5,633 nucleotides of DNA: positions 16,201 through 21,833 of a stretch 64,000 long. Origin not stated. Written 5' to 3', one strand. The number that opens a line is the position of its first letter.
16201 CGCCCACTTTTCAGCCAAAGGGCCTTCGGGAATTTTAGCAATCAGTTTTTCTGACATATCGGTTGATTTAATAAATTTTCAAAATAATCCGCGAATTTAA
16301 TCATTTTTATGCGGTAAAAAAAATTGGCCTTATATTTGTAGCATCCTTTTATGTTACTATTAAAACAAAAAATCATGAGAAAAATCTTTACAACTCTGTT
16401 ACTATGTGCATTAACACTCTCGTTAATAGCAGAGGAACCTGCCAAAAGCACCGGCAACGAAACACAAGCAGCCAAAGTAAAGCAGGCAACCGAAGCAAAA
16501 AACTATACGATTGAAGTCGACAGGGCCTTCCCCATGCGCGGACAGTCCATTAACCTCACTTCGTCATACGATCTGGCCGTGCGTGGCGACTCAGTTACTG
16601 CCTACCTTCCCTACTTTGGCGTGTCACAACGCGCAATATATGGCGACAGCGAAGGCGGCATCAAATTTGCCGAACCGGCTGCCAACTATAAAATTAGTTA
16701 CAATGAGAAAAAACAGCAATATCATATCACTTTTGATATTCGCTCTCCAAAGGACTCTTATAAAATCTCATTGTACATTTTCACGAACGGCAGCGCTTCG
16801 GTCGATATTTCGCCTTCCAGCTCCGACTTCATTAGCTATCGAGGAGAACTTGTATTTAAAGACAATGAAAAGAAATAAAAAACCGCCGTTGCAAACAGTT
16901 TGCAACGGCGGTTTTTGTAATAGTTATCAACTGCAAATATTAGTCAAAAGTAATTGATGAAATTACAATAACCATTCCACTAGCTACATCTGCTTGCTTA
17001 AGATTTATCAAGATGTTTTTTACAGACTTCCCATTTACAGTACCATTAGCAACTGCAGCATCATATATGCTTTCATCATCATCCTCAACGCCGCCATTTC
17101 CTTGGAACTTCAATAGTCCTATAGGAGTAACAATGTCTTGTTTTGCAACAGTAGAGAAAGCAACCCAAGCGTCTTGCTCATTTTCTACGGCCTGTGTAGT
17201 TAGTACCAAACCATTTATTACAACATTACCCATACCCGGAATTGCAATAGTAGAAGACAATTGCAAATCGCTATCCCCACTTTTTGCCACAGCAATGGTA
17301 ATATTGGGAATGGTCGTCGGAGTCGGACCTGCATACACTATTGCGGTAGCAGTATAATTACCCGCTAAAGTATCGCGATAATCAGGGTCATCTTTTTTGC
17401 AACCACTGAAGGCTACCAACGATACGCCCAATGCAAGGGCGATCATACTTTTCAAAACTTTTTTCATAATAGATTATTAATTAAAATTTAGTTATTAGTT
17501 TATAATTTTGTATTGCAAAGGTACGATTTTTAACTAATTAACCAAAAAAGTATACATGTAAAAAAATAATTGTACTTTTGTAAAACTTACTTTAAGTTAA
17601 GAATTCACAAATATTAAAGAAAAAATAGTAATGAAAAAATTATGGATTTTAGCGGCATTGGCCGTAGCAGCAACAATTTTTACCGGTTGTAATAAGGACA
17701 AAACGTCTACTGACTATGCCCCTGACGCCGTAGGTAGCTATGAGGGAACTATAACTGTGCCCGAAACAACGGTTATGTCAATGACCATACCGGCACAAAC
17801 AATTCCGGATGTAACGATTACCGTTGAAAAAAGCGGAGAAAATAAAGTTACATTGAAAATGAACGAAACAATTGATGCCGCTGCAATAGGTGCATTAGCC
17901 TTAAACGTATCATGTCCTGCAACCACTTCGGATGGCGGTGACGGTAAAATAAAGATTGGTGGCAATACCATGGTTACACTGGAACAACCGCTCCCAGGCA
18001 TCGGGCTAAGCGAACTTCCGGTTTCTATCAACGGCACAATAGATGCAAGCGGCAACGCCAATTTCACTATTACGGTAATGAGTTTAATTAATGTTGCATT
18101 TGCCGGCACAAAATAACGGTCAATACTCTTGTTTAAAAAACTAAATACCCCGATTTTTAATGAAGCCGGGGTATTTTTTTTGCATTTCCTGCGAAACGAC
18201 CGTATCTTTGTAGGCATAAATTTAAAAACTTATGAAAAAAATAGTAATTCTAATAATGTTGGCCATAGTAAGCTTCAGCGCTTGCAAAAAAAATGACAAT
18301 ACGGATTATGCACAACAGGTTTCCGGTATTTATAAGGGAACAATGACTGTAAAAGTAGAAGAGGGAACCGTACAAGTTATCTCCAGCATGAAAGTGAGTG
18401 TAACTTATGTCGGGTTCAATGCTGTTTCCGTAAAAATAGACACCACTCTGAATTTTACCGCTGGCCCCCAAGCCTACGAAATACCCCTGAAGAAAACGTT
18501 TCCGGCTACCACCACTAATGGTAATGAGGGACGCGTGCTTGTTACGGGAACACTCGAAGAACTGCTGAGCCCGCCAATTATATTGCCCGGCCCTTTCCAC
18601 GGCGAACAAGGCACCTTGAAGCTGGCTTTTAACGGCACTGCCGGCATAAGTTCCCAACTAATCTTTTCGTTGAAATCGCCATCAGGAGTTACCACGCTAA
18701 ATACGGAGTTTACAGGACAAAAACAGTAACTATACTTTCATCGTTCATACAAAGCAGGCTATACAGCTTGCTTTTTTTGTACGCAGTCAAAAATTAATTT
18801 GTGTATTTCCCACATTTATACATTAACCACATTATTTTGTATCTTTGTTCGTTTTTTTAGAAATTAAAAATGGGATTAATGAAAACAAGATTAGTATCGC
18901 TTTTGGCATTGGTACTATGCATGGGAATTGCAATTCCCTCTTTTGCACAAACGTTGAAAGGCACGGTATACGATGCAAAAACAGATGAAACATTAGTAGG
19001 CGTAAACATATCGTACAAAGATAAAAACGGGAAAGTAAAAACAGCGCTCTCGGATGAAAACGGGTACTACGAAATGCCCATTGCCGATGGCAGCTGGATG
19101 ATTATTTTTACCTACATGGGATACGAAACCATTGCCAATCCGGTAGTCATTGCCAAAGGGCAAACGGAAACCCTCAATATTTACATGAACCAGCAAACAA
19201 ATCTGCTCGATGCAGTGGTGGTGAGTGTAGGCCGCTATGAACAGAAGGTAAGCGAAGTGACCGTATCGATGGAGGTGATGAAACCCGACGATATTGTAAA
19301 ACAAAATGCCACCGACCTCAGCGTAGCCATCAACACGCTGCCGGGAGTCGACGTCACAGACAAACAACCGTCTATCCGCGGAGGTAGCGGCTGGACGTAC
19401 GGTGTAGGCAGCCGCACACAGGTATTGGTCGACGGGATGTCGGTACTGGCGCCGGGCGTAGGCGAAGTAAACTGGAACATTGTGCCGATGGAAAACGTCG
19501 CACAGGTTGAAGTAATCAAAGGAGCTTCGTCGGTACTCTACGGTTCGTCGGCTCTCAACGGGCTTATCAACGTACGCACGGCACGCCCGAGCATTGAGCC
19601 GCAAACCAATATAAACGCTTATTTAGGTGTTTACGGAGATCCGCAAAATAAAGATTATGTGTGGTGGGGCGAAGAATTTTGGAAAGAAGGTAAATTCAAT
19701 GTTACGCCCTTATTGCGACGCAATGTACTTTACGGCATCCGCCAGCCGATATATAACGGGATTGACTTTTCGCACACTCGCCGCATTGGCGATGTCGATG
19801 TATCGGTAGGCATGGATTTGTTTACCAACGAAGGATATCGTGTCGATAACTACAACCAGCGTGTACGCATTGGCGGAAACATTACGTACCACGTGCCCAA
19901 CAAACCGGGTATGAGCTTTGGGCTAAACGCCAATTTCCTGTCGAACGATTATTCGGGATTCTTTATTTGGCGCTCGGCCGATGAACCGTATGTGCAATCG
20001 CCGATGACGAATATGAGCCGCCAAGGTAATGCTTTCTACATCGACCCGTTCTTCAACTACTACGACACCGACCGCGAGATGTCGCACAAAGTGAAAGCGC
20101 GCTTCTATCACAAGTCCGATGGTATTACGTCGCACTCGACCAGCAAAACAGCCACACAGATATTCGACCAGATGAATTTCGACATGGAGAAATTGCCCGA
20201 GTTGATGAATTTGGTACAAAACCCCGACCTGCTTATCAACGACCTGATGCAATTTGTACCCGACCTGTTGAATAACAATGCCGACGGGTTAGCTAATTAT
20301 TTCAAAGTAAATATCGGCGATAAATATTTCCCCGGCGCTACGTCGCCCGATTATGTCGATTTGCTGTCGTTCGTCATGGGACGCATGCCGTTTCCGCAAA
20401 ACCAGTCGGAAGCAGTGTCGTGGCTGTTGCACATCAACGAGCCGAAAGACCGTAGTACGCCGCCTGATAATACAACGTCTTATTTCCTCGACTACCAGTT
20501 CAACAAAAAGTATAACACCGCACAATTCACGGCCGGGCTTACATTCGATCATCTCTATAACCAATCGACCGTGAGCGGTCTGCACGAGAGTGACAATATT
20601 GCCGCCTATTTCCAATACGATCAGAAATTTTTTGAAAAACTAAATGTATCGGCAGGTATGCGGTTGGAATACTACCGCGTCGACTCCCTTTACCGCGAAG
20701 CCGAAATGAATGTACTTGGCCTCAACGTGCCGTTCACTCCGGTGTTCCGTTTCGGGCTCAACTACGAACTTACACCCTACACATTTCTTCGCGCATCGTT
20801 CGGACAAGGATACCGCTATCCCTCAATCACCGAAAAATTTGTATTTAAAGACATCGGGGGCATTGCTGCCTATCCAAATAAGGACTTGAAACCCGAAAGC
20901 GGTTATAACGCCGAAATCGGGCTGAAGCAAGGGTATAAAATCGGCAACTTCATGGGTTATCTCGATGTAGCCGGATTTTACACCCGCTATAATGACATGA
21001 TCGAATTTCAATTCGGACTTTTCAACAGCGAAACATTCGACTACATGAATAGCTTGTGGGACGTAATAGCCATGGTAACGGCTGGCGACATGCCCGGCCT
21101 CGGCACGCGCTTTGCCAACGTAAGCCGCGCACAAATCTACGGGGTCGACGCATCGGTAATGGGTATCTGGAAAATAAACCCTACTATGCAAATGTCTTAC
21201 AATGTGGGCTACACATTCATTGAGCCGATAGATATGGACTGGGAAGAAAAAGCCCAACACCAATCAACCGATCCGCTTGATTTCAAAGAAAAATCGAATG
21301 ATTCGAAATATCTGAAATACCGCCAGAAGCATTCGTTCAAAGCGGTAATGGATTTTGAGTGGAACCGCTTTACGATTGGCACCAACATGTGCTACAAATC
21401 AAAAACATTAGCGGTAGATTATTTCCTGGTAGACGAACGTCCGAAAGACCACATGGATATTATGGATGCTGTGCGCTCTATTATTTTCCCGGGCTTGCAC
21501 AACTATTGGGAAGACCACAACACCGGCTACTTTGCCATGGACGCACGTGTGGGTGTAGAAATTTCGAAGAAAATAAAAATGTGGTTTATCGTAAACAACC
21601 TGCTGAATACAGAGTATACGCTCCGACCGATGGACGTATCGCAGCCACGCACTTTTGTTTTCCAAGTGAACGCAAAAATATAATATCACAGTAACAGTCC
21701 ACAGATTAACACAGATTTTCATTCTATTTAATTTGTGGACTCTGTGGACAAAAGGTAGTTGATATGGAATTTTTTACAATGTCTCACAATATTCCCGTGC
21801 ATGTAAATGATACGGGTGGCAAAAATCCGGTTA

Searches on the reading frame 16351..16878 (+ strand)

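Call 66: search_protein_families(library=pfam, proteins=[window:16351-16878:+], max_evalue=0.001)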
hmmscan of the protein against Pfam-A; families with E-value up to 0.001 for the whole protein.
window:16351-16878:+ (175 aa): 1 family
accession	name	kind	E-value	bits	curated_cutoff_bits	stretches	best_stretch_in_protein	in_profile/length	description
PF14059.11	DUF4251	-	1.2e-38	132.7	27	1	37-167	4-133/133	Domain of unknown function (DUF4251)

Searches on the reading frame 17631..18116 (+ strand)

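Call 66: search_protein_families(library=pfam, proteins=[window:17631-18116:+], max_evalue=0.001)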
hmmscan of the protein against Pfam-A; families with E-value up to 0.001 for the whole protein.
window:17631-18116:+ (161 aa): 1 family
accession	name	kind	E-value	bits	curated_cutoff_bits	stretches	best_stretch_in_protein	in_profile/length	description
PF13944.12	Calycin_like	-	2.7e-07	31.4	30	1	35-160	3-124/124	Calycin-like beta-barrel domain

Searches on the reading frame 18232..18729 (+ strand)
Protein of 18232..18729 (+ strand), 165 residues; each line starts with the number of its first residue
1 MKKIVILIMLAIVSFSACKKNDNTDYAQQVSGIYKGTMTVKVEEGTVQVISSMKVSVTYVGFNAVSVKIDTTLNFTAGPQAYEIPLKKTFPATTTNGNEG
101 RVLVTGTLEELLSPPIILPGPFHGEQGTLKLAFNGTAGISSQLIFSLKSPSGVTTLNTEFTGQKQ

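Call 66: search_protein_families(library=pfam, proteins=[window:18232-18729:+], max_evalue=0.001)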
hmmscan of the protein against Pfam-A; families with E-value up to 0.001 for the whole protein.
window:18232-18729:+ (165 aa): 1 family
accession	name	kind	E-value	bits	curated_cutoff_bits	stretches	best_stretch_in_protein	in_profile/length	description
PF13944.12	Calycin_like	-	0.00097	19.9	30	0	30-92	1-63/124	Calycin-like beta-barrel domain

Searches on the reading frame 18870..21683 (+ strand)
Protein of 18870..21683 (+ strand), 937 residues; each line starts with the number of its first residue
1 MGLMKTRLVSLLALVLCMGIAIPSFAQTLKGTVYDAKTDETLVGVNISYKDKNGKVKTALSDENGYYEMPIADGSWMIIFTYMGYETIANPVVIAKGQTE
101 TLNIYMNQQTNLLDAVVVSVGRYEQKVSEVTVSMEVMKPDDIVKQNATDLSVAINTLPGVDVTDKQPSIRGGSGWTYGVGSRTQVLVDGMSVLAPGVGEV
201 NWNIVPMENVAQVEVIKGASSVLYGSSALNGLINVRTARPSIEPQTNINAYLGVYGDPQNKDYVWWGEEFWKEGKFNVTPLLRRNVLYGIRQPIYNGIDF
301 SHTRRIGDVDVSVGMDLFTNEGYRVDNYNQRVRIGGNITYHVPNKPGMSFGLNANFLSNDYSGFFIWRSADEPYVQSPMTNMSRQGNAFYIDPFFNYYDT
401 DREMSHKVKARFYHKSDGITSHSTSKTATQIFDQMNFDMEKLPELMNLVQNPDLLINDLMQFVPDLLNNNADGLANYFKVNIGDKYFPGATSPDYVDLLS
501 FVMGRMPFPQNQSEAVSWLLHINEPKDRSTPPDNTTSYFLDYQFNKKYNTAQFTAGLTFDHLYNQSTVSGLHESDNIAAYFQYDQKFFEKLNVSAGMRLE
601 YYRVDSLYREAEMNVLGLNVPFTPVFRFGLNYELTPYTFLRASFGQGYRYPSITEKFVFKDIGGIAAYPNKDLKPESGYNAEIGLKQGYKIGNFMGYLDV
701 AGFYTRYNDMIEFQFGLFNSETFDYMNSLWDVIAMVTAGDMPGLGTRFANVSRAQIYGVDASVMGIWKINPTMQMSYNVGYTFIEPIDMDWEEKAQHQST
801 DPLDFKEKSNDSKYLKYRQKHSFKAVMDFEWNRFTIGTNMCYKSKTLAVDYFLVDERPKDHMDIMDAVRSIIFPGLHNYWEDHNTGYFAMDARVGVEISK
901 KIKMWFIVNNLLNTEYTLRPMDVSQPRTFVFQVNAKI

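Call 66: search_protein_families(library=pfam, proteins=[window:18870-21683:+], max_evalue=0.001)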
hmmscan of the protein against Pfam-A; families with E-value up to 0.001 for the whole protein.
window:18870-21683:+ (937 aa): 4 families
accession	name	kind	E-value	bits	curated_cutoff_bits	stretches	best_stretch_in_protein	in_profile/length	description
PF00593.30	TonB_dep_Rec_b-barrel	-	9.8e-32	111.8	27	1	512-911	110-436/436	TonB dependent receptor-like, beta-barrel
PF07715.20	Plug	-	2.3e-21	76.7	23.9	1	127-231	2-106/107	TonB-dependent Receptor Plug Domain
PF13715.12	CarbopepD_reg_2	-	8.1e-16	58.3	32.2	1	29-118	1-88/88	CarboxypepD_reg-like domain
PF13620.12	CarboxypepD_reg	-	7e-12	46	32.3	1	28-106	1-81/82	Carboxypeptidase regulatory-like domain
